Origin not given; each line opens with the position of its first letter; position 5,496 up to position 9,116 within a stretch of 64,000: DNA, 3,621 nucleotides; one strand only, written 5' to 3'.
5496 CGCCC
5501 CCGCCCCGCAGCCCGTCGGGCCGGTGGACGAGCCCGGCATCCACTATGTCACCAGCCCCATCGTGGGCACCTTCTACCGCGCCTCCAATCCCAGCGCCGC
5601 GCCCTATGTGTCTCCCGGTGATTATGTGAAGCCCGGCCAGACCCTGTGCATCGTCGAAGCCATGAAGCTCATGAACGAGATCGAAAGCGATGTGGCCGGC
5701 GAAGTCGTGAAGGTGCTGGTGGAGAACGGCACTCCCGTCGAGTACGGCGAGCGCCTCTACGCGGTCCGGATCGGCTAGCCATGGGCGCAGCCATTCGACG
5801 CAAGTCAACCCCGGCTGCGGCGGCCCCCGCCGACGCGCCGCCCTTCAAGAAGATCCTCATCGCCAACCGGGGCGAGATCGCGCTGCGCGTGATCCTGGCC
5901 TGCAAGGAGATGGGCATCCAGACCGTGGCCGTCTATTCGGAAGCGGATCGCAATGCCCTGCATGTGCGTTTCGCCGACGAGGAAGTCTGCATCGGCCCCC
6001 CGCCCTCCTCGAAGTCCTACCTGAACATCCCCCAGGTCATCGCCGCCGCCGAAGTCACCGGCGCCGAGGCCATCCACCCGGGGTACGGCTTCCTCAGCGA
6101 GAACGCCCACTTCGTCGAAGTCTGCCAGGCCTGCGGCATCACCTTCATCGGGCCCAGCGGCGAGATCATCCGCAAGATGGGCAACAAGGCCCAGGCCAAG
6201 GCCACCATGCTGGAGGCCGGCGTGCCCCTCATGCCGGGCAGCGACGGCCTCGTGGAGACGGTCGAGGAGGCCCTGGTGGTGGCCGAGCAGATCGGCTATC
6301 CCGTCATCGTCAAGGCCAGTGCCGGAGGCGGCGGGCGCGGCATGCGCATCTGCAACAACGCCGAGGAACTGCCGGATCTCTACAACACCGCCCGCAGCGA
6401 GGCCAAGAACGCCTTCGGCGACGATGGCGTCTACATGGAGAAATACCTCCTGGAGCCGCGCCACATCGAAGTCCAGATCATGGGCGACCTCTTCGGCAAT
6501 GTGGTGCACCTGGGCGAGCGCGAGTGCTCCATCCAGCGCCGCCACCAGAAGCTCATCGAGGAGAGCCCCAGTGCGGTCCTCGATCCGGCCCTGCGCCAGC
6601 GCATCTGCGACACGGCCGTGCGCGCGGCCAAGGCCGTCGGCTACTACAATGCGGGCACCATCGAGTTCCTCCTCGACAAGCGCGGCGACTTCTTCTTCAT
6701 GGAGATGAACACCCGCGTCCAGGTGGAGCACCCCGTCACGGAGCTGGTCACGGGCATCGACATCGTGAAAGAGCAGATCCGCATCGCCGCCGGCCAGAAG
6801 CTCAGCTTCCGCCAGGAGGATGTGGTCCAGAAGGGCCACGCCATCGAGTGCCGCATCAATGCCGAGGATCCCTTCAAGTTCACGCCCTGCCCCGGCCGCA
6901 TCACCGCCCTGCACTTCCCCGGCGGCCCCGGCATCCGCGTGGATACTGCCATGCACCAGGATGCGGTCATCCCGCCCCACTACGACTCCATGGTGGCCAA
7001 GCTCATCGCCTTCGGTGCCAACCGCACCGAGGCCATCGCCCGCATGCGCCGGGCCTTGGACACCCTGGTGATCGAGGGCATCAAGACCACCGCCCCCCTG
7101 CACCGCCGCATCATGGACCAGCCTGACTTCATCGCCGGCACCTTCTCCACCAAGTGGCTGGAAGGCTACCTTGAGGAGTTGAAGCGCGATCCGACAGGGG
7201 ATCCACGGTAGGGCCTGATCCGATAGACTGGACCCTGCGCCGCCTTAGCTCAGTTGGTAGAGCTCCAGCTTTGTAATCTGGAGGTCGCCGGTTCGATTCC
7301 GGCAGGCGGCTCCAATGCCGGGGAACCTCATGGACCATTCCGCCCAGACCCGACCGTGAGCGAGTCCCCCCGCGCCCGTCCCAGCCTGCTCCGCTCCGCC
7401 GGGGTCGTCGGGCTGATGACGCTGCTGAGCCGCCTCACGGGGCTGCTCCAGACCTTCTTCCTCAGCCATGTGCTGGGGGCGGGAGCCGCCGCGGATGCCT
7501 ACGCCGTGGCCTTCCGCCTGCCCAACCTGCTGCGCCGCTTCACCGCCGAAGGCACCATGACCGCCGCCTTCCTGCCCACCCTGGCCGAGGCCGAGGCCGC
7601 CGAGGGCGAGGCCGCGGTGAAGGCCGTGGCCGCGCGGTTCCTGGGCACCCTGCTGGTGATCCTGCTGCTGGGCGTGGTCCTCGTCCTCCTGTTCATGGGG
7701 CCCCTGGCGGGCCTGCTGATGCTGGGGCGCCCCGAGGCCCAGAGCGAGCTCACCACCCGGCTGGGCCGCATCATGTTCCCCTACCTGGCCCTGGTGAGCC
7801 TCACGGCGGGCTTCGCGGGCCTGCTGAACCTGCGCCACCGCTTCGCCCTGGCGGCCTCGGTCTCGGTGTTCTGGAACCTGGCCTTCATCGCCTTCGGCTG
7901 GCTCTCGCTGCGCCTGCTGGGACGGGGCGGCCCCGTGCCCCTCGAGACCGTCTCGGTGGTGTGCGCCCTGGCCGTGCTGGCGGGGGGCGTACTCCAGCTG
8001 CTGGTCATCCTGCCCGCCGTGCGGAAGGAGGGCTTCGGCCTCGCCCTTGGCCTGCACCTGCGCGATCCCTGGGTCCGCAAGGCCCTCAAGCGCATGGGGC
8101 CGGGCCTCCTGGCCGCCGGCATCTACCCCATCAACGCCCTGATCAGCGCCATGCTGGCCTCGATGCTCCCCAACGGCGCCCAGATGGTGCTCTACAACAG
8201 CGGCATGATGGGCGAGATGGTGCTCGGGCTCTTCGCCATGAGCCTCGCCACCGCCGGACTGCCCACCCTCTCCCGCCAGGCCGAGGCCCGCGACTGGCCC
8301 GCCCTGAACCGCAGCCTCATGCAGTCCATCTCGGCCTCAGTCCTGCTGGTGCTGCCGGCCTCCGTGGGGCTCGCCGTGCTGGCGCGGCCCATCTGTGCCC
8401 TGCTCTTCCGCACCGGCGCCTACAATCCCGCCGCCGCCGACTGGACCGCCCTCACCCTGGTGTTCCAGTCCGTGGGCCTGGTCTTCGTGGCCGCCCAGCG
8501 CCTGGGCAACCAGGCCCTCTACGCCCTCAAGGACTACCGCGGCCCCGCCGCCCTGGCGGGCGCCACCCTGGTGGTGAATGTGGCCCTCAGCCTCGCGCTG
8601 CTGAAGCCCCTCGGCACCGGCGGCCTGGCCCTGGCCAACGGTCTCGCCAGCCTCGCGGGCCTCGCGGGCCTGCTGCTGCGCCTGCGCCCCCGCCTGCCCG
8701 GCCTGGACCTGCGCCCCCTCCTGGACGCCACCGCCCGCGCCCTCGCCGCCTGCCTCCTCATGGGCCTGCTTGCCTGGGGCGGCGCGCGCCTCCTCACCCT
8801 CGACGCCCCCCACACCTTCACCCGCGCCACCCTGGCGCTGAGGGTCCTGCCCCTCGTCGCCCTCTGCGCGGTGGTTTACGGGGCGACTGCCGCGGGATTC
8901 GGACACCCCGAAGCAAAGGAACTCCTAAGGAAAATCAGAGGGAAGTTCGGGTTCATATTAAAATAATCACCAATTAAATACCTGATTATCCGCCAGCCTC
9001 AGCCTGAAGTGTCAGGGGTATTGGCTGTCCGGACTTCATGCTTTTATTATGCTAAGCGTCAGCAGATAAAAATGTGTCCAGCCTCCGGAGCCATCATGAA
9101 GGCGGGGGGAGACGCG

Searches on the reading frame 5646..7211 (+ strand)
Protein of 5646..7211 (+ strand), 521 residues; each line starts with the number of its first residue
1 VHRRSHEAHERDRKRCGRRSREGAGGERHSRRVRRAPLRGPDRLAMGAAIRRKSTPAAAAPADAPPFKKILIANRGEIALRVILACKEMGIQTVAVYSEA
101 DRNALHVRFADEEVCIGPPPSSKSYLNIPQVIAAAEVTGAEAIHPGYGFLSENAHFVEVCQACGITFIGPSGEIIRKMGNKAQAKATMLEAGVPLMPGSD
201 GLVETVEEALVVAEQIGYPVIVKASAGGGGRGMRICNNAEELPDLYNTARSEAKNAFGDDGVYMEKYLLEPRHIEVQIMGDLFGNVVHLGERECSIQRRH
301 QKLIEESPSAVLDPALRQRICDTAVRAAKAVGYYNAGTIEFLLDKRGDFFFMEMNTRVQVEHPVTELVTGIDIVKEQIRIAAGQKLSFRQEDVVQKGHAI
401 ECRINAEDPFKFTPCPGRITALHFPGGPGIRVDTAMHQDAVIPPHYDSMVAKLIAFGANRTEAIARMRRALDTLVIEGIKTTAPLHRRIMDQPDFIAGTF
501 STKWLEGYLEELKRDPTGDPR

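Call 54: search_protein_families(library=pfam, proteins=[window:5646-7211:+], max_evalue=0.001)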
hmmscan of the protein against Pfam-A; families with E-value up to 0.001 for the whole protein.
window:5646-7211:+ (521 aa): 6 families
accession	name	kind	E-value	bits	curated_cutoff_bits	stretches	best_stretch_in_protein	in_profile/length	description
PF02786.22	CPSase_L_D2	-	1.8e-81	273.1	19.8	1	181-387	2-209/211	Carbamoyl-phosphate synthase L chain, ATP binding domain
PF00289.28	Biotin_carb_N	-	2.2e-46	157.3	25.5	1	67-175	2-110/110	Biotin carboxylase, N-terminal domain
PF02785.25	Biotin_carb_C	-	5.4e-40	136.3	32.4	1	401-506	1-107/108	Biotin carboxylase C-terminal domain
PF07478.18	Dala_Dala_lig_C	-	3.1e-13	50.2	24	1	210-356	29-174/204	D-ala D-ala ligase C-terminus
PF02222.28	ATP-grasp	-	3.6e-07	30.5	27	1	203-358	16-163/179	ATP-grasp domain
PF08443.16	RimK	-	0.00011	22.3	21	0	318-378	129-185/188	RimK-like ATP-grasp domain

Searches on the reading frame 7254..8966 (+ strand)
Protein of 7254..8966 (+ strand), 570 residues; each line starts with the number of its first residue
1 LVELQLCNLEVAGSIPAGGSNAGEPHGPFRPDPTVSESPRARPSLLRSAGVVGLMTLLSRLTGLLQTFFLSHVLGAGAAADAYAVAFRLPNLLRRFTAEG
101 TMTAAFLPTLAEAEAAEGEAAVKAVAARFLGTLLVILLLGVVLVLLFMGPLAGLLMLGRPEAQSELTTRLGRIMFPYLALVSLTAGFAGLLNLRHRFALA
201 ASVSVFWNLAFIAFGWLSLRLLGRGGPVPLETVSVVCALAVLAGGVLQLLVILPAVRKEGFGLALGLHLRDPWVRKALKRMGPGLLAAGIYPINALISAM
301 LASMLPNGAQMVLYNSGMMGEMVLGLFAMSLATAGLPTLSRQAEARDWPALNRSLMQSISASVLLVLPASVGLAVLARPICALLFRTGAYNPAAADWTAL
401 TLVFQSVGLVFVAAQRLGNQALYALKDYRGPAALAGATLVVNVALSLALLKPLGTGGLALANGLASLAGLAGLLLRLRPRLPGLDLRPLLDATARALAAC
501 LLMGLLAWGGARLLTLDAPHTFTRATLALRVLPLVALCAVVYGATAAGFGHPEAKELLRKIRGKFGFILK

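Call 54: search_protein_families(library=pfam, proteins=[window:7254-8966:+], max_evalue=0.001)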
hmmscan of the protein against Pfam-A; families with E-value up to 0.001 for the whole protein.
window:7254-8966:+ (570 aa): 2 families
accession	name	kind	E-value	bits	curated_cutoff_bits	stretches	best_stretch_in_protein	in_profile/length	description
PF03023.19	MurJ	-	6e-97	325.5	27.4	1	71-512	2-434/451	Lipid II flippase MurJ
PF01554.23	MatE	-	0.00014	22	24.9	1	296-446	14-159/161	MatE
